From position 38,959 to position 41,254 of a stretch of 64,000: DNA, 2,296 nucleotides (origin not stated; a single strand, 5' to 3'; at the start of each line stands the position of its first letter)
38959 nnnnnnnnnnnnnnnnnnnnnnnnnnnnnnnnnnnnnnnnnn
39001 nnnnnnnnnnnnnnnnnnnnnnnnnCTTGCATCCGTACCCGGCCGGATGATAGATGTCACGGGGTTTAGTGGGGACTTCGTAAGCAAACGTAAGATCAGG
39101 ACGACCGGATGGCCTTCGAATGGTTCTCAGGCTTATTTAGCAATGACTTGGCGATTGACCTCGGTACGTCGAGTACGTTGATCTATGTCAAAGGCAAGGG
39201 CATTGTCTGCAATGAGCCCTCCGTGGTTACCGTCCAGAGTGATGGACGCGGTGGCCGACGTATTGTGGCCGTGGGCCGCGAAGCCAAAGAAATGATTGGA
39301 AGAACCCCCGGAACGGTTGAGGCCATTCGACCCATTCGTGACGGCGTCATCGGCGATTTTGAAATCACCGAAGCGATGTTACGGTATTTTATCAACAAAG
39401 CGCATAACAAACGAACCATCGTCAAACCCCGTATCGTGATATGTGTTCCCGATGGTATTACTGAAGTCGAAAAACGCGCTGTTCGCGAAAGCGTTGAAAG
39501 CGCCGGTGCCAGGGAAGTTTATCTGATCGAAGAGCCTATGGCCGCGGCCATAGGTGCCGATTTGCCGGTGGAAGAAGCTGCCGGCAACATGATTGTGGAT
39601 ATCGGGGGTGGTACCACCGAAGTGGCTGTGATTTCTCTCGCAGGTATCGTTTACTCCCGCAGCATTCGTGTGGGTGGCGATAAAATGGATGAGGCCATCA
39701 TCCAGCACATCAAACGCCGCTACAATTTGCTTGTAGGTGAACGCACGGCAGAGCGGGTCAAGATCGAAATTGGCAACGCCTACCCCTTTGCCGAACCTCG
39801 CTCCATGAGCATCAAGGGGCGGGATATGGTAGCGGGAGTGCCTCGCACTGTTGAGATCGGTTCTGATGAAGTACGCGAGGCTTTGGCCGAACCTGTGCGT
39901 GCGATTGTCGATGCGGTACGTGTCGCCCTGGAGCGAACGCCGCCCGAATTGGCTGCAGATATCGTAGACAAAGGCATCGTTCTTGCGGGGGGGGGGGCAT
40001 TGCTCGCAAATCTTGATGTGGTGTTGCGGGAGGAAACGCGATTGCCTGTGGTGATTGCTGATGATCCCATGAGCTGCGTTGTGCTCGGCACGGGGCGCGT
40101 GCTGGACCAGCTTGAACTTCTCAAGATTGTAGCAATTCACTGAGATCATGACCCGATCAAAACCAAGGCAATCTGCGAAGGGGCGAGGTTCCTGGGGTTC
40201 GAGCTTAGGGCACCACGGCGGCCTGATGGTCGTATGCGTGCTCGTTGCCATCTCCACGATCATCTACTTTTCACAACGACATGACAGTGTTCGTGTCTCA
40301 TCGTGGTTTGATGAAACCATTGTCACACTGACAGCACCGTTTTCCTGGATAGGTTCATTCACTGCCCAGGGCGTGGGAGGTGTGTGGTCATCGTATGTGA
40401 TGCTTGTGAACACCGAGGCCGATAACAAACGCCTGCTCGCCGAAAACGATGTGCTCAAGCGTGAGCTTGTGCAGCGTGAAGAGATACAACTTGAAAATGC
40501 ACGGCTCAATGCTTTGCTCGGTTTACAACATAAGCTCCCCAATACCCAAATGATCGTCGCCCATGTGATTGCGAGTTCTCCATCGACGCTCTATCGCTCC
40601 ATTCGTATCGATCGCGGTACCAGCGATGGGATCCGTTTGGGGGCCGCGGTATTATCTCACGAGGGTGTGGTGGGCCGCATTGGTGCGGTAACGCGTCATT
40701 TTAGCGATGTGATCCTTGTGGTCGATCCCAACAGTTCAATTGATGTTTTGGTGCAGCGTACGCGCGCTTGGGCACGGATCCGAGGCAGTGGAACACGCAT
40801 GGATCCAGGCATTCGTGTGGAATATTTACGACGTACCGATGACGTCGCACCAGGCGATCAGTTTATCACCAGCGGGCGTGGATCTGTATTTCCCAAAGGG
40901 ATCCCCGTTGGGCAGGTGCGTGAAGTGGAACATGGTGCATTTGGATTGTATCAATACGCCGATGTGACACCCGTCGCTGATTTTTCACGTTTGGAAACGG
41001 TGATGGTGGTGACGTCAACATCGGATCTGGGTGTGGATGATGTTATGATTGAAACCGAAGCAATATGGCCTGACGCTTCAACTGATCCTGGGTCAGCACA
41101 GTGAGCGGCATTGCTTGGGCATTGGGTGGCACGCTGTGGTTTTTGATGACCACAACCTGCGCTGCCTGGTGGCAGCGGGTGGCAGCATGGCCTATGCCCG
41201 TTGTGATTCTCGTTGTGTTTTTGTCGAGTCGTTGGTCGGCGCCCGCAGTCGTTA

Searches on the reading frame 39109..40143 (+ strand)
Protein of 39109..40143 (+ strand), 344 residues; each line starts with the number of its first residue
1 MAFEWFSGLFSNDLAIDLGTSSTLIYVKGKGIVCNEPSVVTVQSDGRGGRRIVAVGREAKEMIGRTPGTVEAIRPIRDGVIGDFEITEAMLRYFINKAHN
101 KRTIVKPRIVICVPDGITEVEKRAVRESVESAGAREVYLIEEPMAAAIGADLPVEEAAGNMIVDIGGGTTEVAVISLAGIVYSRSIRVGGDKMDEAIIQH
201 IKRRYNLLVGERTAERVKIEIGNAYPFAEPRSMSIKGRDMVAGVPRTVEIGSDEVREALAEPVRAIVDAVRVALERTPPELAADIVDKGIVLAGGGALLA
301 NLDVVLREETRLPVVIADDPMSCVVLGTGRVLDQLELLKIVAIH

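Call 40: search_protein_families(library=pfam, proteins=[window:39109-40143:+], max_evalue=0.0001)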
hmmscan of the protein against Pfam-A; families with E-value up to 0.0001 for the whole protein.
window:39109-40143:+ (344 aa): 5 families
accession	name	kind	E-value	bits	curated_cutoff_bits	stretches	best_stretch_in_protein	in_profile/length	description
PF06723.19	MreB_Mbl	-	3.8e-148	493.1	27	1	12-338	2-325/327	MreB/Mbl protein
PF14450.12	FtsA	-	1.6e-12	48.3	31.8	1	162-319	2-112/127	Cell division protein FtsA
PF11104.14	PilM_2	-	3.7e-10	39.7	27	1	148-220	169-236/340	Type IV pilus assembly protein PilM;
PF00012.26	HSP70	-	1.8e-09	36.8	20.6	1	107-205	134-238/599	Hsp70 protein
PF00022.25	Actin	-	5.6e-09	35.5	27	1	37-204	31-190/410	Actin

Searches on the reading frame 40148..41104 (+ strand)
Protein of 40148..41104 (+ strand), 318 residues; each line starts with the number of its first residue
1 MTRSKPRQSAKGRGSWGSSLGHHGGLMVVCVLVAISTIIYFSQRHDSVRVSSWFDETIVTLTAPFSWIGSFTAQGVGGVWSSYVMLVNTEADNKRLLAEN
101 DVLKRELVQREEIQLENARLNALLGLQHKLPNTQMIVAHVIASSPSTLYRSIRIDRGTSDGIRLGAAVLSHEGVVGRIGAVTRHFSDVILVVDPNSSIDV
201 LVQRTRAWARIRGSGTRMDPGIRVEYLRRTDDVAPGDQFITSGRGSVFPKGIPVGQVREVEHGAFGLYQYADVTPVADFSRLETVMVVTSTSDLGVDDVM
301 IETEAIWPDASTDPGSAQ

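Call 40: search_protein_families(library=pfam, proteins=[window:40148-41104:+], max_evalue=0.0001)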
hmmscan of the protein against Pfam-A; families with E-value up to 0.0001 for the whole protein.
window:40148-41104:+ (318 aa): 1 family
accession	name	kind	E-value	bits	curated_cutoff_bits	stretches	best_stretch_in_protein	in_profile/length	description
PF04085.20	MreC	-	4.8e-42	143.6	28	1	140-289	1-147/147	Rod shape-determining protein MreC, barrel core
